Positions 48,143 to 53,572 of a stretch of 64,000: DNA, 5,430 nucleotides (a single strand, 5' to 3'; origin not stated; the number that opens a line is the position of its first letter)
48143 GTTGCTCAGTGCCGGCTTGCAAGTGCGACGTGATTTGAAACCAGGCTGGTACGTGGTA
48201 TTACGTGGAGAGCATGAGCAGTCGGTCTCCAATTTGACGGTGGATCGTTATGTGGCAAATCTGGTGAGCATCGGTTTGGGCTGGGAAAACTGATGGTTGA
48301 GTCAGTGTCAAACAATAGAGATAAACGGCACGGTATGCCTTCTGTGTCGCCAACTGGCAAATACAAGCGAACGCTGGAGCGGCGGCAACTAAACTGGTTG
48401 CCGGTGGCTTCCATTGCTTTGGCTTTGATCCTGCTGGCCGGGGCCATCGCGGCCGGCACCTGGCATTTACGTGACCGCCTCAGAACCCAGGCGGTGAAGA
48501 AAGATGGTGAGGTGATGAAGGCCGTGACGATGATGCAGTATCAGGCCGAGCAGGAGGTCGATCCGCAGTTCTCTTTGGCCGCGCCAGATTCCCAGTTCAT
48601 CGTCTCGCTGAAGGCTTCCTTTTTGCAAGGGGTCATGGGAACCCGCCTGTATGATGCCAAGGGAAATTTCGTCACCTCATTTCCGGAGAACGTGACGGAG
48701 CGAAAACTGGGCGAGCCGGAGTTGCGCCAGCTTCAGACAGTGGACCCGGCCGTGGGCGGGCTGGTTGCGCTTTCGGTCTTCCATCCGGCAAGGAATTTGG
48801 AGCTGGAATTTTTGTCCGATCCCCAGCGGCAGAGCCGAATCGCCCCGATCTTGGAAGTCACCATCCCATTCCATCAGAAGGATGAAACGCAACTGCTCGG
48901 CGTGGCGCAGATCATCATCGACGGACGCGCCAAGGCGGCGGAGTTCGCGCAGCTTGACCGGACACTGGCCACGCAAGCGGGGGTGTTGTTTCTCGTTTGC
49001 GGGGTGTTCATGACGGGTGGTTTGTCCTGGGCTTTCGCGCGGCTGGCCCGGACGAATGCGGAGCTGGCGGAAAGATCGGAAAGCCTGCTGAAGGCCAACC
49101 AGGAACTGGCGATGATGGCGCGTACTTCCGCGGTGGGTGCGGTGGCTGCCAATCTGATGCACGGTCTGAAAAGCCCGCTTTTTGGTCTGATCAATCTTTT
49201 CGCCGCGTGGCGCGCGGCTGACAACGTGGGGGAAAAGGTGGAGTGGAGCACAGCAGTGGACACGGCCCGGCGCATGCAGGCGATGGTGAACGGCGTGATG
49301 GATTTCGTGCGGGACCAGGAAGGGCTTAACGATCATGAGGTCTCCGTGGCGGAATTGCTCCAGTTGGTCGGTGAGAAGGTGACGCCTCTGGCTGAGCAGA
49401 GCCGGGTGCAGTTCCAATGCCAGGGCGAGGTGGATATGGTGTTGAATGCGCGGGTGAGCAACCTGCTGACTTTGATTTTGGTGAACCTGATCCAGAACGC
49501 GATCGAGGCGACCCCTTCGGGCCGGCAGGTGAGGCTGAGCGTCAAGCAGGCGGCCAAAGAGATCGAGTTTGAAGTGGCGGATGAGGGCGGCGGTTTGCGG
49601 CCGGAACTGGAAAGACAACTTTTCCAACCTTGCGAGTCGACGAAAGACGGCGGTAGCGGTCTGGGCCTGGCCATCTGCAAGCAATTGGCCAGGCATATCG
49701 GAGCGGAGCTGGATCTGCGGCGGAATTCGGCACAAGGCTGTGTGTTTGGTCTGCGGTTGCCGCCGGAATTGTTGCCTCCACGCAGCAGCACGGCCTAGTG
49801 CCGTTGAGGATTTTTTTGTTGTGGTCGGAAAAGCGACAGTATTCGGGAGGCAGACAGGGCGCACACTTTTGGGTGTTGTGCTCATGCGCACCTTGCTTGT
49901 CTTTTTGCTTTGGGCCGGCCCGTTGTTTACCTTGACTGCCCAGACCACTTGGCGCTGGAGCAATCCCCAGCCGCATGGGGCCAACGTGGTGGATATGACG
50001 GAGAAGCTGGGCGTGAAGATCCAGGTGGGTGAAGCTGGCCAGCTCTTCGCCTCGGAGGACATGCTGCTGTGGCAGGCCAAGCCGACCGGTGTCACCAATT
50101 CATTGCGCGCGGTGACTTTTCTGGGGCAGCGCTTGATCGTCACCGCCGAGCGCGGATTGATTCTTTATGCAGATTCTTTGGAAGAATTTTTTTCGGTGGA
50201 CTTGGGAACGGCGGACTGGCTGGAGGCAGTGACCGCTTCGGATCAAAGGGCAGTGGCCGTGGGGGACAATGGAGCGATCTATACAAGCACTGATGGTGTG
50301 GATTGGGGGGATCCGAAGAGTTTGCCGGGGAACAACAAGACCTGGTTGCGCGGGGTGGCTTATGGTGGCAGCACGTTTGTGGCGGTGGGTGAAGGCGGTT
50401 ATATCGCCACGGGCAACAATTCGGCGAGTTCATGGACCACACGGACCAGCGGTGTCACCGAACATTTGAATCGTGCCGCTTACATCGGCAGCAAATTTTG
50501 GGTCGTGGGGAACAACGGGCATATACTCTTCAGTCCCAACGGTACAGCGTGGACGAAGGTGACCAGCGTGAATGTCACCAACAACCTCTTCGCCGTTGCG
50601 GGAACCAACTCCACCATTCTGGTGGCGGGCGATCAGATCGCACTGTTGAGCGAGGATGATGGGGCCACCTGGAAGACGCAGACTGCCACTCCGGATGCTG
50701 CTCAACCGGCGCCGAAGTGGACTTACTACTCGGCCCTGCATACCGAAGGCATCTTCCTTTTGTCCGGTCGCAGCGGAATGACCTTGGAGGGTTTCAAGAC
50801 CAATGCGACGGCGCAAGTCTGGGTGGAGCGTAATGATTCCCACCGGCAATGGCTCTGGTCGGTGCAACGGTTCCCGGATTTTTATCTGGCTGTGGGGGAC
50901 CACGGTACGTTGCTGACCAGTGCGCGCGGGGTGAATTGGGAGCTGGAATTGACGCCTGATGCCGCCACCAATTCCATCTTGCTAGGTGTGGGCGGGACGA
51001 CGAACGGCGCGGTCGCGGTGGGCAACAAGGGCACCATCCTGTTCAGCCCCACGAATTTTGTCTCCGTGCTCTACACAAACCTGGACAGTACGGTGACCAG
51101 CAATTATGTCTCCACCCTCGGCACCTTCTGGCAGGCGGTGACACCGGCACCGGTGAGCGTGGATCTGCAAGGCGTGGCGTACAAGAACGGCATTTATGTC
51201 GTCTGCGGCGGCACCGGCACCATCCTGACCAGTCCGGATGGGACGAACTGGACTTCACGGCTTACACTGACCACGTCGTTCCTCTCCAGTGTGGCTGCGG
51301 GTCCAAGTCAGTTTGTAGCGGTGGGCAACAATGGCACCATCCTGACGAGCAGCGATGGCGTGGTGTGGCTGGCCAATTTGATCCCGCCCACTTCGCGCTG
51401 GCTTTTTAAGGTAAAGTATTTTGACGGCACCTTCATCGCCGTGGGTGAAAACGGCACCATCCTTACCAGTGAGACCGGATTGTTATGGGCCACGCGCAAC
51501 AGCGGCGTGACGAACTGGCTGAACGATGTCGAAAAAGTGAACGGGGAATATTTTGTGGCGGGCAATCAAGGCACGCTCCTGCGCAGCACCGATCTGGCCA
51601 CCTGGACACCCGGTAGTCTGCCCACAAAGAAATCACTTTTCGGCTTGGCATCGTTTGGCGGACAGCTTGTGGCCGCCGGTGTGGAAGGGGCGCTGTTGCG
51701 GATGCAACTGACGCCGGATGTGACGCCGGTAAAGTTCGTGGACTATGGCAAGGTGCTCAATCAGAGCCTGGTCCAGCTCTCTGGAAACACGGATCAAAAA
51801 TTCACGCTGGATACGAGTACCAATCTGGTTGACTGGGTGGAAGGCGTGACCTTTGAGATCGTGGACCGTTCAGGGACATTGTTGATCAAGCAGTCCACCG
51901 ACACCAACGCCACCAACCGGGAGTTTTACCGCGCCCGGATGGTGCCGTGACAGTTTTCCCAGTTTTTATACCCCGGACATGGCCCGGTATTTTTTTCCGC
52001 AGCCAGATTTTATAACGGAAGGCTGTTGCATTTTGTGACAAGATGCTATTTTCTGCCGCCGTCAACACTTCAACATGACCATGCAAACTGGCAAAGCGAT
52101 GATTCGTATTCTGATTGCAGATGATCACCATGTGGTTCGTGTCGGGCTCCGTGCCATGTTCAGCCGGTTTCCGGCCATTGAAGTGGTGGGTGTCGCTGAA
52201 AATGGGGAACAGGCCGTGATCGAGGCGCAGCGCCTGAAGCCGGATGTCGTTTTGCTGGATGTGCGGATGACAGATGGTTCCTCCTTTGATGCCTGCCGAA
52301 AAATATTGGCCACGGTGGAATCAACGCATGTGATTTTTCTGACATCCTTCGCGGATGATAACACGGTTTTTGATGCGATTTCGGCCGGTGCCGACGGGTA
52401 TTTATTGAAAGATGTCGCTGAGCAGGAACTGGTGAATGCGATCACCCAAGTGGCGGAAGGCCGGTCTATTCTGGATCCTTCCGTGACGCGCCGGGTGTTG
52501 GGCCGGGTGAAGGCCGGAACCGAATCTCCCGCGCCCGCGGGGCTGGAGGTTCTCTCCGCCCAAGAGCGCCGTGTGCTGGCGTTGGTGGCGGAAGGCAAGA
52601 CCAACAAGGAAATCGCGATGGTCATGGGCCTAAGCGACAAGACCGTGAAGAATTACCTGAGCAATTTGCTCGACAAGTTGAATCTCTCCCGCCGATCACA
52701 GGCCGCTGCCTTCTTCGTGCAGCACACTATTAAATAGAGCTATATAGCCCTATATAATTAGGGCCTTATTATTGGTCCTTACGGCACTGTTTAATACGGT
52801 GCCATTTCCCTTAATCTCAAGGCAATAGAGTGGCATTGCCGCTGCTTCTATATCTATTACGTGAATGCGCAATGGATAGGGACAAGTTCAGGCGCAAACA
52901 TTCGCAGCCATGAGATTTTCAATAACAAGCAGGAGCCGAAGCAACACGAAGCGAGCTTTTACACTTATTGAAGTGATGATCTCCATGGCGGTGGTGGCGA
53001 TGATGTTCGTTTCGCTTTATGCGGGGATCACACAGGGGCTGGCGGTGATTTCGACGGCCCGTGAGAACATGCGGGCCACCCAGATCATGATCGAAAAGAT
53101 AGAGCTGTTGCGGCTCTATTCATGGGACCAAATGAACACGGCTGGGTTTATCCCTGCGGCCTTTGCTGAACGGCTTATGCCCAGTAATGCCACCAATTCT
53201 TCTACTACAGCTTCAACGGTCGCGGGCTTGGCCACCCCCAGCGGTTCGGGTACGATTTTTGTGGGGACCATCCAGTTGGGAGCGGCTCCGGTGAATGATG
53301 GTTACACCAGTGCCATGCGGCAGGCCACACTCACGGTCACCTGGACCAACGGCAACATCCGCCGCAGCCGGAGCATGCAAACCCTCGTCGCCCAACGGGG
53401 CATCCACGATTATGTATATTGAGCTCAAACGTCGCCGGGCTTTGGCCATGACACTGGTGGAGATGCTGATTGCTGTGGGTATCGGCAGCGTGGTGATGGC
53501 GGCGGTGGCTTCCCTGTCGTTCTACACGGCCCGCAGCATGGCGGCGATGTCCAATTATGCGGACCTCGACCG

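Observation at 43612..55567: Inverted pair of paralogous pseudopilin/PilX-like modules bracketing a sensor and outer-membrane cassette, with no pilus machinery nearby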

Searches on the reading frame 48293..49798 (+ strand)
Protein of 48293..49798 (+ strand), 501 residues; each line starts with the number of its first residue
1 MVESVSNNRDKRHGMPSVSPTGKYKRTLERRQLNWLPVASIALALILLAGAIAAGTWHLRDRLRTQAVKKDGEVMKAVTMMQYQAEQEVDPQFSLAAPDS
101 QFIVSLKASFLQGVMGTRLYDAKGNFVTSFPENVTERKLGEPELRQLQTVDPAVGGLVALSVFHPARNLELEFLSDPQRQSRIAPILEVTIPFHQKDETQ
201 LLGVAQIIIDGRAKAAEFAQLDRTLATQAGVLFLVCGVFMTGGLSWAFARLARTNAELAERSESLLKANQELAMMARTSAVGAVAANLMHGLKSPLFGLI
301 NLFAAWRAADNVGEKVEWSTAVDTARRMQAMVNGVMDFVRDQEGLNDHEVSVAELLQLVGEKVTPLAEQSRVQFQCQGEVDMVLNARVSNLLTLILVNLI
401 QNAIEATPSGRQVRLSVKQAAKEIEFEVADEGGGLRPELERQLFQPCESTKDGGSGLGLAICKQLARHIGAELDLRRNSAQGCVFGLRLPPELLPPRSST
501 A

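Call 3: search_protein_families(library=pfam, proteins=[window:48293-49798:+], max_evalue=0.1)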
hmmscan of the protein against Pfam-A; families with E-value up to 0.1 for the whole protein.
window:48293-49798:+ (501 aa): 4 families
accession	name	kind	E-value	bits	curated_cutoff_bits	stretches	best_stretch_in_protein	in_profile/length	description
PF02518.31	HATPase_c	-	1.1e-19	71.3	26.4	1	390-492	4-110/111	Histidine kinase-, DNA gyrase B-, and HSP90-like ATPase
PF13581.12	HATPase_c_2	-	1.3e-06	28.8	27.4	1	396-469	40-112/127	Histidine kinase-like ATPase domain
PF00512.31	HisKA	-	0.00025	21.5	26.9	1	283-344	4-66/66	His Kinase A (phospho-acceptor) domain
PF14501.12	HATPase_c_5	-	0.011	16.1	22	1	392-478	6-91/102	GHKL domain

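Call 4: search_protein_families(library=ncbifam, proteins=[window:48293-49798:+], max_evalue=0.1)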
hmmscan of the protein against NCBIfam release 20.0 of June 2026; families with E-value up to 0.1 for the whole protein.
window:48293-49798:+ (501 aa): 85 families (the best 25 are shown)
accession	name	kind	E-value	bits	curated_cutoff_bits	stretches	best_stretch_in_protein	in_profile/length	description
NF008468.0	PRK11360.1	equivalog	3.1e-25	88.6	646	1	267-490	382-607/616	two-component system sensor histidine kinase AtoS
TIGR02966.1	phoR_proteo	equivalog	6.6e-24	84.5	334.2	1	285-488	118-332/333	phosphate regulon sensor histidine kinase PhoR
TIGR02916.1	PEP_his_kin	equivalog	1.3e-23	83.5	300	1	245-490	439-679/679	XrtA/PEP-CTERM system histidine kinase PrsK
NF007688.0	PRK10364.1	equivalog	8.8e-23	80.8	479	1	222-491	190-451/460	two-component system sensor histidine kinase ZraS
NF052574.1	HisKinEspCMyxo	equivalog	2.3e-22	79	1200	1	272-491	408-637/785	serine histidine kinase EspC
NF046044.1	PnpS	equivalog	6.3e-22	78.1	400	1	323-490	215-390/390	two-component system histidine kinase PnpS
NF040750.1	tetrathio_HK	equivalog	8.1e-22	77.4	750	1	239-488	296-551/555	tetrathionate respiration histidine kinase TtrS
NF041777.1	sens_FixL_Rhizob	equivalog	1.5e-21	76.7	850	1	234-490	216-480/485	sensor protein FixL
NF011874.0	PRK15347.1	equivalog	3.5e-21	75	852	1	257-491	376-614/921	two component system sensor kinase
TIGR02956.1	TMAO_torS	equivalog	4.2e-21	74.8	676.5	1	250-490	435-681/967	TMAO reductase system sensor histidine kinase/response regulator TorS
NF008312.0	PRK11100.1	equivalog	1.8e-19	69.9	356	1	278-490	253-473/477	two-component system sensor histidine kinase CreC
NF008235.0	PRK11006.1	equivalog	5.1e-19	68.4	390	1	284-494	207-426/431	phosphate regulon sensor histidine kinase PhoR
NF041832.1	near_NosP_CTERM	subfamily_domain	1.7e-18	66.9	400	1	348-490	79-224/370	NahK/ErcS family hybrid sensor histidine kinase/response regulator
NF047794.1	HisKinPtgB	equivalog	1.5e-17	63.1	1000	1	258-476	416-640/656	two-component system sensor histidine kinase PgtB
NF041947.1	LuxQ_Vibrio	equivalog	3.3e-17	61.7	1200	1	271-492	464-697/843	quorum-sensing autoinducer 2 sensor kinase/phosphatase LuxQ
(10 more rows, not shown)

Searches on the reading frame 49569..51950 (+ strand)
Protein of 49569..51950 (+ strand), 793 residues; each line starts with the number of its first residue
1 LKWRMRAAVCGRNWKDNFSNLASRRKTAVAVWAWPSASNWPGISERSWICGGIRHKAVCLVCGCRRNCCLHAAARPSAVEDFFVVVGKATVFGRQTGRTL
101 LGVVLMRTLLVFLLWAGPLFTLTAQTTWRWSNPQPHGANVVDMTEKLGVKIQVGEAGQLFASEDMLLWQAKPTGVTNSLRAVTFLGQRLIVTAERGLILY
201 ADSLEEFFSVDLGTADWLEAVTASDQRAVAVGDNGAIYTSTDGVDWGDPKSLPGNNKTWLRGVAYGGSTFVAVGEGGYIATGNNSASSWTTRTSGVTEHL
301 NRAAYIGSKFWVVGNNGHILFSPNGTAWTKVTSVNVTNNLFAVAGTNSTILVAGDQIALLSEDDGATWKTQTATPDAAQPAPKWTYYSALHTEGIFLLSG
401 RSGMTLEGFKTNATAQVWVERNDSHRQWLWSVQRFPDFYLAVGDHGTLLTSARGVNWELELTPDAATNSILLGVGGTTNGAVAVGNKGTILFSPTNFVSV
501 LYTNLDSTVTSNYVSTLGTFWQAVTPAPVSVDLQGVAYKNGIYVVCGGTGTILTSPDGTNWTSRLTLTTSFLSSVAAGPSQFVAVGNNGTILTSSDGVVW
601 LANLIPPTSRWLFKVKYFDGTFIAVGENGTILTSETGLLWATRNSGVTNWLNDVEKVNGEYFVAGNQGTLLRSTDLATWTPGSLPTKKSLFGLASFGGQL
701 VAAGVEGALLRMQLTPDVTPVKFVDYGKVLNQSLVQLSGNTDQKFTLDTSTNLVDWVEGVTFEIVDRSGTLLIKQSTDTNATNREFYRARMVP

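Call 3: search_protein_families(library=pfam, proteins=[window:49569-51950:+], max_evalue=0.1)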
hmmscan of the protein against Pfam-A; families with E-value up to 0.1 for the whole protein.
window:49569-51950:+ (793 aa): 2 families
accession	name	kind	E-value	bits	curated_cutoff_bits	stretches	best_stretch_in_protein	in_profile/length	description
PF19755.4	DUF6242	-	3.8e-09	37.2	29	1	521-600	130-217/217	Domain of unknown function (DUF6242)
PF10647.15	Gmad1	-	0.0025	18.1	20.5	1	323-381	191-249/251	Lipoprotein LpqB beta-propeller domain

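Call 4: search_protein_families(library=ncbifam, proteins=[window:49569-51950:+], max_evalue=0.1)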
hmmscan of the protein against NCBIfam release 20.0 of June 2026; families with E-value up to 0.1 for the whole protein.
window:49569-51950:+ (793 aa): 3 families
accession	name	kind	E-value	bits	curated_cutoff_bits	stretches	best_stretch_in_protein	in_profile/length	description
NF053688.1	BamI_Bacteroidota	equivalog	3.2e-09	36.6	370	1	254-420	158-334/452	BamI family beta-barrel-assembly machinery protein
NF045728.1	glycosyl_F510_1955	equivalog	1.6e-07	30.8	175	1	315-424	114-229/246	F510_1955 family glycosylhydrolase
NF045913.1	RegSipA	equivalog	0.00087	19.1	100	0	622-643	31-52/67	regulatory protein SipA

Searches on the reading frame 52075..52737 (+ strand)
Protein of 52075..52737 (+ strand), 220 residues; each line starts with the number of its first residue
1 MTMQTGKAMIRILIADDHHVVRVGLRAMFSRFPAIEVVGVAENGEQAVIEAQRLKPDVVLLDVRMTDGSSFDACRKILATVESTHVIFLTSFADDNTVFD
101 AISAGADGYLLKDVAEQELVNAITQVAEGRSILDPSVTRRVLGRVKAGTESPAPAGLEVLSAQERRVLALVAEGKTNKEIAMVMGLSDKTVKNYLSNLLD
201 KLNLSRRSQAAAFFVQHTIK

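Call 12: search_protein_families(library=pfam, proteins=[window:52075-52737:+], max_evalue=0.001)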
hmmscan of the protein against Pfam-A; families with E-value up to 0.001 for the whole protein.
window:52075-52737:+ (220 aa): 4 families
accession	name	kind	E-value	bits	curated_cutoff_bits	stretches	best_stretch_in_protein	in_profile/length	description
PF00072.30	Response_reg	-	5.1e-24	85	30.2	1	12-123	1-110/111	Response regulator receiver domain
PF00196.25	GerE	-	3.3e-19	68.7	23.5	1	159-213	2-56/57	Bacterial regulatory proteins, luxR family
PF08281.18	Sigma70_r4_2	-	5e-09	36.1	25.7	1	157-201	8-53/54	Sigma-70, region 4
PF04545.22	Sigma70_r4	-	3.4e-05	23.7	24.1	1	157-202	2-48/50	Sigma-70, region 4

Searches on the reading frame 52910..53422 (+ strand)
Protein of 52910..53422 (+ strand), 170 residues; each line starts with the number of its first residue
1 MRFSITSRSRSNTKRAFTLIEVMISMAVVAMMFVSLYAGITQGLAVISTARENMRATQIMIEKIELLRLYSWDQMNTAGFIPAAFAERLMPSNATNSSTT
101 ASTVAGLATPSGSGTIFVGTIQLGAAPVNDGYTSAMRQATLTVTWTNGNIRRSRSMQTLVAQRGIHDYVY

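Call 3: search_protein_families(library=pfam, proteins=[window:52910-53422:+], max_evalue=0.1)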
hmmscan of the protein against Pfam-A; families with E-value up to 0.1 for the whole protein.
window:52910-53422:+ (170 aa): 2 families
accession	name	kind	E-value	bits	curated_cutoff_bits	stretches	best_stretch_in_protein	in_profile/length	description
PF07963.17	N_methyl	-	2.7e-07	30.3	21.2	1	13-37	3-27/27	Prokaryotic N-terminal methylation motif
PF07379.16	DUF1494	-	0.099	13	24.3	0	14-57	2-42/179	Protein of unknown function (DUF1494)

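Call 4: search_protein_families(library=ncbifam, proteins=[window:52910-53422:+], max_evalue=0.1)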
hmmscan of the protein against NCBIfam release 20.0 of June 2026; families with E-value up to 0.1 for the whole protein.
window:52910-53422:+ (170 aa): 13 families
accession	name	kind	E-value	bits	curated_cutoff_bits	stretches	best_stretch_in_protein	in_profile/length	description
TIGR02532.1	IV_pilin_GFxxxE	domain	4.6e-06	26.3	16.3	1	14-34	1-21/24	prepilin-type N-terminal cleavage/methylation domain-containing protein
NF041013.1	T4P_ComGE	equivalog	8.9e-06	25.7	49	1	14-66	3-55/83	competence type IV pilus minor pilin ComGE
NF041002.1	pilin_ComGF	equivalog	0.00058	20.1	80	1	15-49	2-35/139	competence type IV pilus minor pilin ComGF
TIGR01707.1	gspI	equivalog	0.0011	19.4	44.35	1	17-65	2-50/101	type II secretion system minor pseudopilin GspI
NF040982.1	ComGD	equivalog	0.0038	17.6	70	1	14-44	1-31/139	competence type IV pilus minor pilin ComGD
NF047828.1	T3SSXpsI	equivalog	0.0071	16.4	150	1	15-57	2-44/132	type II secretion system protein XpsI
TIGR02599.1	TIGR02599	subfamily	0.0091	15.3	256.5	1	16-51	1-36/361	Verru_Chthon cassette protein C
TIGR02598.1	TIGR02598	subfamily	0.013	15.7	51.4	1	16-76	1-61/151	Verru_Chthon cassette protein B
NF040999.1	pilin_ComGC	equivalog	0.014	15.6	75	1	15-49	2-36/84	competence type IV pilus major pilin ComGC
NF007800.0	PRK10506.1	equivalog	0.024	14.5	158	1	11-34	5-28/163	prepilin peptidase-dependent protein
NF007848.0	PRK10557.1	equivalog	0.027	13.8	120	1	9-36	5-32/192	prepilin peptidase-dependent protein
NF007862.0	PRK10574.1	equivalog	0.05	13.7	138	1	13-32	3-22/145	prepilin peptidase-dependent pilin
NF004868.0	PRK06224.1-5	subfamily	0.055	12.5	193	1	78-159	66-143/260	citryl-CoA lyase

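Call 68: search_solved_structures(query=A4, max_evalue=10)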
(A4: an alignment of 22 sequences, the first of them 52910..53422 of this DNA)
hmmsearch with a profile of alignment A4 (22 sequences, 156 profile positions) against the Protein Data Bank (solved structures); distinct sequences matched with E-value up to 10: 9.
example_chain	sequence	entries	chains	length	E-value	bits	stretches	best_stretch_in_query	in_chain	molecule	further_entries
9laa_A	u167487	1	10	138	0.049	16.5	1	8-33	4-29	Type IV pilin protein PilA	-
7tgg_A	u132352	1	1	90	0.12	15.3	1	9-33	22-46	Geopilin domain 1 protein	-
9egp_A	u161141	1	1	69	0.13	15.2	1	10-33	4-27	Geopilin domain 1 protein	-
4e6z_A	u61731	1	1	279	0.38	13.7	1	62-156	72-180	Apicoplast TIC22, putative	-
6mi4_A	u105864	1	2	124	0.76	12.7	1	40-88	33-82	NF-kB ESSENTIAL MODULATOR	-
6mi3_A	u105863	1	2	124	1.5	11.7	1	40-88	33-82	NF-kB ESSENTIAL MODULATOR,NF-kappa-B essential modulator,NF-kB ESSENTIAL MODULATOR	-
9lab_B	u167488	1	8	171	1.8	11.5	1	12-35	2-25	MSHA major pilin subunit MshA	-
3brt_B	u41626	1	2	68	1.8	11.5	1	41-88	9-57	NF-kappa-B essential modulator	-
3brv_B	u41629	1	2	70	1.9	11.4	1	41-88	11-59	NF-kappa-B essential modulator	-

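Call 70: search_protein_families(library=pfam, alignment_id=A4, max_evalue=0.1)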
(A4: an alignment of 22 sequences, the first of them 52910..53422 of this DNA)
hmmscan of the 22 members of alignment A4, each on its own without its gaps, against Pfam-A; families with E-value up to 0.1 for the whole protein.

A. member 1, window:52910-53422:+ (170 aa): 2 families
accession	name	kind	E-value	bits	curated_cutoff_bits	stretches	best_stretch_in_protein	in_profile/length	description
PF07963.17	N_methyl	-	2.7e-07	30.3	21.2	1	13-37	3-27/27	Prokaryotic N-terminal methylation motif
PF07379.16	DUF1494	-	0.099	13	24.3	0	14-57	2-42/179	Protein of unknown function (DUF1494)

B. families by the number of members that match (of 22 scanned): 8 families
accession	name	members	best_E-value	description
PF07963.17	N_methyl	20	7.2e-08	Prokaryotic N-terminal methylation motif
PF14880.11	COX14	2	0.0048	Cytochrome oxidase c assembly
PF07632.16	Sde182_NH-like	1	0.0034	Cellulose-binding Sde182, nucleoside hydrolase-like domain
PF06584.18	DIRP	1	0.018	DIRP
PF17590.7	DUF5488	1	0.056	Family of unknown function (DUF5488)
PF06305.16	LapA_dom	1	0.061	Lipopolysaccharide assembly protein A domain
PF13782.11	SpoVAB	1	0.08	Stage V sporulation protein AB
PF07379.16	DUF1494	1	0.099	Protein of unknown function (DUF1494)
